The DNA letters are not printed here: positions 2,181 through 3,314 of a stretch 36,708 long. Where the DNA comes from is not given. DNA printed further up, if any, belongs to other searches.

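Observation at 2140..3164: Endolysin slot occupied by a papain-like C1 peptidase fused to an SLH domain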

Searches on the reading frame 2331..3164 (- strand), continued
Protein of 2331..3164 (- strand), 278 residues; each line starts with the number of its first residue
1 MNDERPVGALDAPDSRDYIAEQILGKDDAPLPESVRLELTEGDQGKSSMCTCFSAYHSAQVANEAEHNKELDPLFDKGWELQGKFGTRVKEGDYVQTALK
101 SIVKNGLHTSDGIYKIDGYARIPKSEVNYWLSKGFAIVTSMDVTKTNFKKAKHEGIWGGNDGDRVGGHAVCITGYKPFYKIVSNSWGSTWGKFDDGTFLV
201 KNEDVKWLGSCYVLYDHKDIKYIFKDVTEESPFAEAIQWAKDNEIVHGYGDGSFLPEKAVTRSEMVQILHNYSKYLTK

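Call 20: search_protein_families(library=pfam, proteins=[P0042, P0043, P0059, P0062, P0064, P0071, P0072, P0146, P0130, P0061], max_evalue=0.01)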
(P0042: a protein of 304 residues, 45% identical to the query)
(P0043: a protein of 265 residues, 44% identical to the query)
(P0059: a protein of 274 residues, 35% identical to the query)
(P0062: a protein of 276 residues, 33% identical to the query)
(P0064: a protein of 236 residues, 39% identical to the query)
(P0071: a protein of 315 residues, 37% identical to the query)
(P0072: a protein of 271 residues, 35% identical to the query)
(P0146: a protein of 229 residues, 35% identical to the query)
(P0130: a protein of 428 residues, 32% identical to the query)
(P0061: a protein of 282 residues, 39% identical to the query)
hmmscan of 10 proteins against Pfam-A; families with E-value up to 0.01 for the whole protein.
P0042 (304 aa): 0 families

P0043 (265 aa): 0 families

P0059 (274 aa): 1 family
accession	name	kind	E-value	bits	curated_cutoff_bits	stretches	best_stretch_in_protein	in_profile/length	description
PF13529.12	Peptidase_C39_2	-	0.0064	17.5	24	0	38-186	1-140/143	Peptidase_C39 like family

P0062 (276 aa): 0 families

P0064 (236 aa): 2 families
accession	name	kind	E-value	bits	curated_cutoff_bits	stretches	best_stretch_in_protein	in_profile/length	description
PF13529.12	Peptidase_C39_2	-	0.00011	23.2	24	1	138-191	88-135/143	Peptidase_C39 like family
PF01640.23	Peptidase_C10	-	0.0087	16.8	26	0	97-203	101-188/194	Peptidase C10 family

P0071 (315 aa): 3 families
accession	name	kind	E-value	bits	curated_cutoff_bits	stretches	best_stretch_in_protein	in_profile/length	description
PF00395.25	SLH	-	9.6e-10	38.7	20.8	1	258-303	2-44/44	S-layer homology domain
PF00112.29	Peptidase_C1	-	0.0016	19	20.7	1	101-214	75-205/220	Papain family cysteine protease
PF13529.12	Peptidase_C39_2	-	0.0028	18.7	24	1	115-198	71-142/143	Peptidase_C39 like family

P0072 (271 aa): 0 families

P0146 (229 aa): 2 families
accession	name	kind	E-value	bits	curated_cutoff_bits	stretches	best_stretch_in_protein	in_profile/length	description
PF13529.12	Peptidase_C39_2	-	0.00037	21.5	24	1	112-187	62-134/143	Peptidase_C39 like family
PF00112.29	Peptidase_C1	-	0.0018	18.8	20.7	1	88-213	73-206/220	Papain family cysteine protease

P0130 (428 aa): 2 families
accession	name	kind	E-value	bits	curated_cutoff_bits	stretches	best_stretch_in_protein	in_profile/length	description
PF00395.25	SLH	-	9.9e-35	118.7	20.8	3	365-408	1-44/44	S-layer homology domain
PF00112.29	Peptidase_C1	-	1.5e-10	42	20.7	1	43-214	13-198/220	Papain family cysteine protease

P0061 (282 aa): 1 family
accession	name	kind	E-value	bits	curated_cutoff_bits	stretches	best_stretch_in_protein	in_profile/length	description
PF00112.29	Peptidase_C1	-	0.00024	21.7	20.7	1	106-199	111-206/220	Papain family cysteine protease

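Call 28: find_related_loci(query=A1, collection=genome_contigs, flank=10000)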
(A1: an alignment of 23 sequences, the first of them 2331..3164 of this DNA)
Query A1 (278 aa) in genome_contigs; peptide patterns used: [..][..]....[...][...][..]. (x = any residue, [..] = any of these).
27 stretches matched a pattern; 1 encode a relative of the query (tblastn E <= 1e-3); 1 distinct loci.
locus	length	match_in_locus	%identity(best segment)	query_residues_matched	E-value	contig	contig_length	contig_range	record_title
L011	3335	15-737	46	43-274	2e-62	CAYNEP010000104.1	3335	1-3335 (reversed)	MAG TPA_asm: uncultured Gammaproteobacteria bacterium isolate binchicken_co347_65 genome assembly, contig: NODE_19921_le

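Call 30: find_related_loci(query=A1, collection=viral_contigs, flank=6000)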
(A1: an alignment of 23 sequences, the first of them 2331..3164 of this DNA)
Query A1 (278 aa) in viral_contigs; peptide patterns used: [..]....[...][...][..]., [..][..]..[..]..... (x = any residue, [..] = any of these).
112 stretches matched a pattern; 20 encode a relative of the query (tblastn E <= 1e-3); 20 distinct loci.
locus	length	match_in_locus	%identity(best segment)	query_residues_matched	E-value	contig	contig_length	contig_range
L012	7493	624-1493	50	3-278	1e-85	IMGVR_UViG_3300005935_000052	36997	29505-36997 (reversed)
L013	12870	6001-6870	50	3-278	1e-85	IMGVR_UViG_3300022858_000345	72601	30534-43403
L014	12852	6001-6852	38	8-274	8e-52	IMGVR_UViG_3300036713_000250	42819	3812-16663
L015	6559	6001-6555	48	10-187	6e-50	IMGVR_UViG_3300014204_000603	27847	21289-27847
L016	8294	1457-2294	54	3-271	3e-77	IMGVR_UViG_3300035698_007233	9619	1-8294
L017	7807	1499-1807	32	166-269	1e-7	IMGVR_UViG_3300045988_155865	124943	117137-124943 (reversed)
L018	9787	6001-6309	32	166-269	2e-7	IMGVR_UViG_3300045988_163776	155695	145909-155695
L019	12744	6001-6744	24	2-217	1e-6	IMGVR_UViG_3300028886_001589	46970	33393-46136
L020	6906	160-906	25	11-214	2e-6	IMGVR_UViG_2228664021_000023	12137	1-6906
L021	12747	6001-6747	25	11-214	2e-6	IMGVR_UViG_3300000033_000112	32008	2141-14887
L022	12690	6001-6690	25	8-204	3e-6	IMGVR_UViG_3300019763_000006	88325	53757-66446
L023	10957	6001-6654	24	13-219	8e-6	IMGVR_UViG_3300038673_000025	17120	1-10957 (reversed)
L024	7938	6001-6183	35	131-192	8e-6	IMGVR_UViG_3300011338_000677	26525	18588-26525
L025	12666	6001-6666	25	7-206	1e-5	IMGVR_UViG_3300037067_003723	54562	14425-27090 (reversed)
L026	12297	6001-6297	31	114-206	2e-5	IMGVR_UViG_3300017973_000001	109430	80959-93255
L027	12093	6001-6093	48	164-194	5e-5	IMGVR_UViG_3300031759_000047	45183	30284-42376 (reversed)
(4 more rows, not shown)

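Call 31: predict_structure(alignment_id=A2)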
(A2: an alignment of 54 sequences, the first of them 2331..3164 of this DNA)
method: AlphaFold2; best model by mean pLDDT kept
length: 278 residues; sequences in the alignment: 54
mean_pLDDT: 93.8   pTM: 0.84
mean pLDDT of the five models: 93.8, 92.8, 92.8, 92.2, 91.4
residues with pLDDT >= 90: 240; 70-90: 28; 50-70: 8; < 50: 2
segments of 3 or more residues with pLDDT < 50: none
pLDDT, mean of each block of 10 residues (from residue 1): 62 91 90 97 94 98 94 98 95 96 98 96 98 98 96 96 95 99 96 98 98 83 88 94 95 92 97 95
secondary structure, 60 per line:
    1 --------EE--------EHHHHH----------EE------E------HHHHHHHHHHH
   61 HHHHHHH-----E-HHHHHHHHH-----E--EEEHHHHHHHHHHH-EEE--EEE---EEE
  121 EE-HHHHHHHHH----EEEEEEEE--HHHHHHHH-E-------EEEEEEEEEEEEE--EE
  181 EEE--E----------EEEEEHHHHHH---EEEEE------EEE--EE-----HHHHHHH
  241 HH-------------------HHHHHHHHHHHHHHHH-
elements in order: H20-24 H50-67 H75-83 E92-94 H95-105 E107-109 E112-114 E118-122 H124-132 E137-144 H147-154 E164-176 E179-183 E197-201 H202-207 E211-215 E222-224 H234-242 H262-277

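Call 34: fold_search(model_id=the predicted structure, library=pdb)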
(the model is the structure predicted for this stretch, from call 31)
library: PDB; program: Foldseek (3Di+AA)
matches with E <= 10: 543; with E <= 0.001: 270
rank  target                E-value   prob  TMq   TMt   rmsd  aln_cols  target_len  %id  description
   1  3ois_B                9.8e-13  1.00  0.63  0.66   4.4       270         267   18  Crystal Structure Xylellain, a cysteine protease from Xylella fastidiosa (released 2011-08-03)
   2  5vpk_A                4.7e-12  1.00  0.58  0.71   3.0       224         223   22  CRYSTAL STRUCTURE OF MITE ALLERGEN DER F 1 (released 2017-05-24)
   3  5vcn_A                1.1e-11  1.00  0.57  0.70   3.0       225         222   20  THE CRYSTAL STRUCTURE OF DER P 1 ALLERGEN COMPLEXED WITH FAB FRAGMENT OF MAB 5H8 (released 2017-04-26)
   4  3ois_A                1.6e-11  1.00  0.63  0.65   4.4       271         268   20  Crystal Structure Xylellain, a cysteine protease from Xylella fastidiosa (released 2011-08-03)
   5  8z78_B                2.8e-11  1.00  0.55  0.72   2.9       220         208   21  Crystal structure of Procerain-B from Calotropis gigantea with glycerol (released 2025-04-23)
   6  1yal                  5.5e-11  1.00  0.55  0.69   3.1       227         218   22  CARICA PAPAYA CHYMOPAPAIN AT 1.7 ANGSTROMS RESOLUTION (released 1996-12-23)
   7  3bcn_A                5.5e-11  1.00  0.57  0.74   2.9       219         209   21  Crystal structure of a papain-like cysteine protease Ervatamin-A complexed with irreversible inhibitor E-64 (released 2007-11-27)
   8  8z6p_B                6.2e-11  1.00  0.56  0.73   2.9       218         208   22  Crystal structure of Procerain-B from Calotropis gigantea (released 2025-04-23)
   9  4qrx_C                7.1e-11  1.00  0.56  0.51   3.4       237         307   18  Crystal structure of pro-papain mutant at pH 4.0 (released 2015-08-05)
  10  4qrg_A                7.1e-11  1.00  0.55  0.51   7.9       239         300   16  Crystal structure of I86L mutant of papain (released 2015-08-05)
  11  8jcs_B                8.5e-11  1.00  0.54  0.70   3.2       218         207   22  Crystal structure of Procerain-B from Calotropis gigantea (released 2024-05-22)
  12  2cio_A                9.1e-11  1.00  0.57  0.73   3.0       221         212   20  The high resolution x-ray structure of papain complexed with fragments of the Trypanosoma brucei cysteine protease inh (released 2006-05-18)
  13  8jcq                  9.1e-11  1.00  0.56  0.72   3.7       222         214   21  Crystal structure of calotropain FI from Calotropis gigantea (released 2024-05-22)
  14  1u9w                  1.2e-10  1.00  0.56  0.70   3.0       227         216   18  Crystal Structure of the Cysteine Protease Human Cathepsin K in Complex with the Covalent Inhibitor NVP-ABI491 (released 2005-08-11)
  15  8z6p_A                1.2e-10  1.00  0.55  0.70   3.1       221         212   22  Crystal structure of Procerain-B from Calotropis gigantea (released 2025-04-23)
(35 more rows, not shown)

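Call 35: fold_search(model_id=the predicted structure, library=viral)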
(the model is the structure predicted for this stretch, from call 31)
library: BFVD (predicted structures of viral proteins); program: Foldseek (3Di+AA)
matches with E <= 10: 371; with E <= 0.001: 46
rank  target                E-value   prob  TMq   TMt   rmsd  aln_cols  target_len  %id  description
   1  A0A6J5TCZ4            2.7e-14  1.00  0.67  0.74   3.2       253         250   18  Peptidase_C1 domain containing protein [uncultured Caudovirales phage]
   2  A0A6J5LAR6            5.2e-13  1.00  0.62  0.22   4.0       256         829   18  Peptidase_C1 domain containing protein [uncultured Caudovirales phage]
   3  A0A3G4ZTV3            2.1e-12  1.00  0.60  0.64   6.8       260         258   17  Peptidase C1 [Edafosvirus sp.]
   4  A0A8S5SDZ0            3.3e-11  1.00  0.58  0.57   9.5       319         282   19  Peptidase [Siphoviridae sp. ctnpt50]
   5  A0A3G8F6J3            5.8e-11  1.00  0.59  0.35   4.6       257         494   19  (no name in the UniProt tables at hand)
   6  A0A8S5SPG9            9.0e-11  1.00  0.61  0.47   8.5       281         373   18  Copper amine oxidase [Phage sp. ctPjm15]
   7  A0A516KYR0            1.4e-10  1.00  0.60  0.62  10.9       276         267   17  (no name in the UniProt tables at hand)
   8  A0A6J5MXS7            2.3e-10  1.00  0.62  0.38   9.3       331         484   17  Peptidoglycan binding-like [uncultured Caudovirales phage]
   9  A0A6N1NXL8            4.1e-10  1.00  0.61  0.53   4.2       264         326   18  Cathepsin L2 [Tupanvirus soda lake]
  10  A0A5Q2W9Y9            6.8e-10  1.00  0.60  0.48  11.9       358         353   15  (no name in the UniProt tables at hand)
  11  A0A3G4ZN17            9.9e-10  1.00  0.51  0.48   8.3       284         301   15  Peptidase [Terrestrivirus sp.]
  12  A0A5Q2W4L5            1.4e-09  1.00  0.64  0.59   8.9       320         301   15  (no name in the UniProt tables at hand)
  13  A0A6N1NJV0            1.6e-09  1.00  0.59  0.39   3.5       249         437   16  Uncharacterized protein [Tupanvirus deep ocean]
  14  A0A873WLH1            2.4e-09  1.00  0.48  0.63   4.6       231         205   13  Peptidase C1A papain C-terminal domain-containing protein [Streptomyces phage Shady]
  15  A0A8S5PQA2            6.5e-09  1.00  0.57  0.42   7.2       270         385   20  N acetylmuramidase (Fragment) [Siphoviridae sp. ct3lF2]
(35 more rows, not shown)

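Call 45: search_protein_families(library=pfam, proteins=[L021:4471-4944:+, L021:5962-6777:+, L027:4590-5045:+, L027:5440-6180:+, L023:5962-6900:+, L023:6907-7617:+, L022:5977-6918:+, L025:5794-7515:+, L019:5983-6789:+, L024:5497-6273:+], max_evalue=0.01)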
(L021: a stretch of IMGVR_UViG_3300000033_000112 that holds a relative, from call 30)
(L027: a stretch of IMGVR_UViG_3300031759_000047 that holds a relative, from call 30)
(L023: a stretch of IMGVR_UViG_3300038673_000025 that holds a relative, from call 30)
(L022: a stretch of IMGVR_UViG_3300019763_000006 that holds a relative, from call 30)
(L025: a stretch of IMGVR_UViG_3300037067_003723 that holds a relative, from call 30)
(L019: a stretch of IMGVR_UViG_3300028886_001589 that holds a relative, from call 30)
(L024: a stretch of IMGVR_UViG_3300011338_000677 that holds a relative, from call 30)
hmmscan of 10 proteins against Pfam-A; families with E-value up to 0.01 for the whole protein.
L021:4471-4944:+ (158 aa): 2 families
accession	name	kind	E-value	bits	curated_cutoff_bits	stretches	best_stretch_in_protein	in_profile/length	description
PF13539.11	Peptidase_M15_4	-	2.4e-13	50.9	25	1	91-156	5-70/70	D-alanyl-D-alanine carboxypeptidase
PF02557.22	VanY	-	0.0036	17.5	25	1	27-107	8-77/132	D-alanyl-D-alanine carboxypeptidase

L021:5962-6777:+ (272 aa): 2 families
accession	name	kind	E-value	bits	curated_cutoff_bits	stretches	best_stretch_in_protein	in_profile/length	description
PF00112.29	Peptidase_C1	-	1e-18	68.7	20.7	1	115-247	68-203/220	Papain family cysteine protease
PF13529.12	Peptidase_C39_2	-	0.00058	20.9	24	1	161-229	80-138/143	Peptidase_C39 like family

L027:4590-5045:+ (152 aa): 1 family
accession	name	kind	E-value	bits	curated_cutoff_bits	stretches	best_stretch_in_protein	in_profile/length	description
PF00959.24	Phage_lysozyme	-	6.5e-27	94.8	22.3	1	17-126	6-109/125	Phage lysozyme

L027:5440-6180:+ (247 aa): 1 family
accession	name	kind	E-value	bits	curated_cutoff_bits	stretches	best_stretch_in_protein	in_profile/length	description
PF00112.29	Peptidase_C1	-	0.0075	16.8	20.7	0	41-231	18-205/220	Papain family cysteine protease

L023:5962-6900:+ (313 aa): 2 families
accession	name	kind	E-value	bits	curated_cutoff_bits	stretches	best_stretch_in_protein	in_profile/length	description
PF00112.29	Peptidase_C1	-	3.7e-07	30.9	20.7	1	129-215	109-205/220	Papain family cysteine protease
PF08239.17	SH3_3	-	0.0062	17.1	27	0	256-310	3-54/54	Bacterial SH3 domain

L023:6907-7617:+ (237 aa): 4 families
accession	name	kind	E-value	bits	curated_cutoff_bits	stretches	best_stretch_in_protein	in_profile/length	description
PF01471.23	PG_binding_1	-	6.4e-15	55.5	23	1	177-232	2-57/57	Putative peptidoglycan binding domain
PF08291.16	Peptidase_M15_3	-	5.6e-07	30.1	23.2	1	69-138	44-108/108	Peptidase M15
PF05951.18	Peptidase_M15_2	-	3.6e-05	24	27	1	41-140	59-148/153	Bacterial protein of unknown function (DUF882)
PF08823.16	PG_binding_2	-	0.0018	18.9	21.1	1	179-213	17-51/74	Putative peptidoglycan binding domain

L022:5977-6918:+ (314 aa): 1 family
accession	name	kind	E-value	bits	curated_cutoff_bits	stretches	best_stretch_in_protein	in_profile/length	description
PF00112.29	Peptidase_C1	-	2.2e-14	54.5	20.7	1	39-243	13-208/220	Papain family cysteine protease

L025:5794-7515:+ (574 aa): 2 families
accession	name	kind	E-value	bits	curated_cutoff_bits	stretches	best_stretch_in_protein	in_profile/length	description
PF00112.29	Peptidase_C1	-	1.6e-11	45.1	20.7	1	94-287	1-204/220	Papain family cysteine protease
PF13529.12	Peptidase_C39_2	-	0.001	20.1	24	1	186-269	60-139/143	Peptidase_C39 like family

L019:5983-6789:+ (269 aa): 2 families
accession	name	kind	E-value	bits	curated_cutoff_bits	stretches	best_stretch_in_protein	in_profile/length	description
PF00112.29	Peptidase_C1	-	6.8e-12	46.4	20.7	1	140-238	109-202/220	Papain family cysteine protease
PF03051.21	Peptidase_C1_2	-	0.0039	16.5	22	0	200-247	357-404/438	Peptidase C1-like family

L024:5497-6273:+ (259 aa): 1 family
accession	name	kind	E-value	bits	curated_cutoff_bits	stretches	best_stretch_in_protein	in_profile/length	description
PF00112.29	Peptidase_C1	-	7.6e-09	36.4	20.7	1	45-238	13-205/220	Papain family cysteine protease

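Call 51: list_cluster_members(proteins=[P0049, P0056, P0057, P0060, P0063, P0065, P0066, P0130, P0080, P0082])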
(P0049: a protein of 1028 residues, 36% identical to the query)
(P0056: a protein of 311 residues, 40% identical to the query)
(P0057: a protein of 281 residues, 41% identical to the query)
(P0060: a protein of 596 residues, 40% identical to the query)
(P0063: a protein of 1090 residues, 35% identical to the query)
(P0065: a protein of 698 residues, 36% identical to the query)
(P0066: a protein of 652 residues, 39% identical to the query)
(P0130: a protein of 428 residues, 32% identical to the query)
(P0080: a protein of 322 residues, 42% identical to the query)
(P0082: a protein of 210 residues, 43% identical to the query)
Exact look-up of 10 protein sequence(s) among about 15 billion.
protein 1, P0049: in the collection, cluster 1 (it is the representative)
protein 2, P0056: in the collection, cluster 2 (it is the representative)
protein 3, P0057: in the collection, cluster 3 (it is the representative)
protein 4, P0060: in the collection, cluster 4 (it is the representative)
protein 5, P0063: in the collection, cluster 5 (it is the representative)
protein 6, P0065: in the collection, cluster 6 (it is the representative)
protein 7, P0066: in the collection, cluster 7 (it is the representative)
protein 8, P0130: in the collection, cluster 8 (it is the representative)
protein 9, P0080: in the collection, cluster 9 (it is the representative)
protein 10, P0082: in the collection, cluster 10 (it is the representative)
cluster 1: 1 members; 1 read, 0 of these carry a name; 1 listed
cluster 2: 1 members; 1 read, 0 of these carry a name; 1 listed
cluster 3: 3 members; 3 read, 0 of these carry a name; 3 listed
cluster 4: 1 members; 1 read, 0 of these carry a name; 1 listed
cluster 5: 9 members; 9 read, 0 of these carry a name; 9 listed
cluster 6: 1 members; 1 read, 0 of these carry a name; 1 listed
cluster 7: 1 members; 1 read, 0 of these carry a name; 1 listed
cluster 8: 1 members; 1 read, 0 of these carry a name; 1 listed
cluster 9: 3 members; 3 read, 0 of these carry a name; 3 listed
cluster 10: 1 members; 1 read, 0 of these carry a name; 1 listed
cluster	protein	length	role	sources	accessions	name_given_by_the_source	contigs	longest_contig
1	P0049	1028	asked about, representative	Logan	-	-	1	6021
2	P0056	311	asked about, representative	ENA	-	-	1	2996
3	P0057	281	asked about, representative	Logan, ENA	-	-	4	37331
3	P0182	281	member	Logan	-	-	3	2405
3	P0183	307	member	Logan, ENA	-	-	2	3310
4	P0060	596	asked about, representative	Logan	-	-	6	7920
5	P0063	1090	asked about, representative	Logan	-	-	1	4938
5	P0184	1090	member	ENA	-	-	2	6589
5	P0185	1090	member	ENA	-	-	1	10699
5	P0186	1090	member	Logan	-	-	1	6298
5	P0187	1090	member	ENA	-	-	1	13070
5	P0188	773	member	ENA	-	-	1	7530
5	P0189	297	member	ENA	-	-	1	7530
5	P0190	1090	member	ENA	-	-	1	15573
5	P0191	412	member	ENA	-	-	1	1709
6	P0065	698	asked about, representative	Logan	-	-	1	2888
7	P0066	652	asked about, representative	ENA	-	-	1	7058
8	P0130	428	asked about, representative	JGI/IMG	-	-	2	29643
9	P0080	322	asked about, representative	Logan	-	-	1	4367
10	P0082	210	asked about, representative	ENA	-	-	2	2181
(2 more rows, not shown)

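Call 52: find_encoding_contigs(protein=P0130, flank=8000, max_places=2)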
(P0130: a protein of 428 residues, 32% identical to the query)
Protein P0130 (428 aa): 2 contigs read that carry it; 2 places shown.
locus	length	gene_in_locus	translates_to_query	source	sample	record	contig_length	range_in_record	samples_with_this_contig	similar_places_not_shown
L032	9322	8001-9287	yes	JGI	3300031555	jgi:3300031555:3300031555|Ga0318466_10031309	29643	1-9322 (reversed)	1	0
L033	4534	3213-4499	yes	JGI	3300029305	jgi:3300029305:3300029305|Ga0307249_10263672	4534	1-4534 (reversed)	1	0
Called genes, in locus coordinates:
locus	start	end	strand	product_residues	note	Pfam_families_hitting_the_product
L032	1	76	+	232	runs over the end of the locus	PF04404:ERF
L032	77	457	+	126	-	-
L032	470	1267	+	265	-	PF12705:PDDEXK_1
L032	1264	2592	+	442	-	PF03796:DnaB_C, PF13481:AAA_25 (faint)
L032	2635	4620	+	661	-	PF01807:Zn_ribbon_DnaG, PF08275:DNAG_N (weak), PF14579:HHH_6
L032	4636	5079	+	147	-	-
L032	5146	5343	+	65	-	-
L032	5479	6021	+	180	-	PF21448:DNMK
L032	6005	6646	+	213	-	PF00574:CLP_protease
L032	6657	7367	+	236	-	PF02562:PhoH, PF13604:AAA_30, PF13245:AAA_19 (faint), PF13401:AAA_22 (weak)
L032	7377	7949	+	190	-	PF06941:NT5C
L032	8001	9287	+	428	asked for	PF00112:Peptidase_C1, PF00395:SLH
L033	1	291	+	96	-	?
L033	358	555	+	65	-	-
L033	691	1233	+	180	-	PF21448:DNMK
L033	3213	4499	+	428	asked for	PF00112:Peptidase_C1, PF00395:SLH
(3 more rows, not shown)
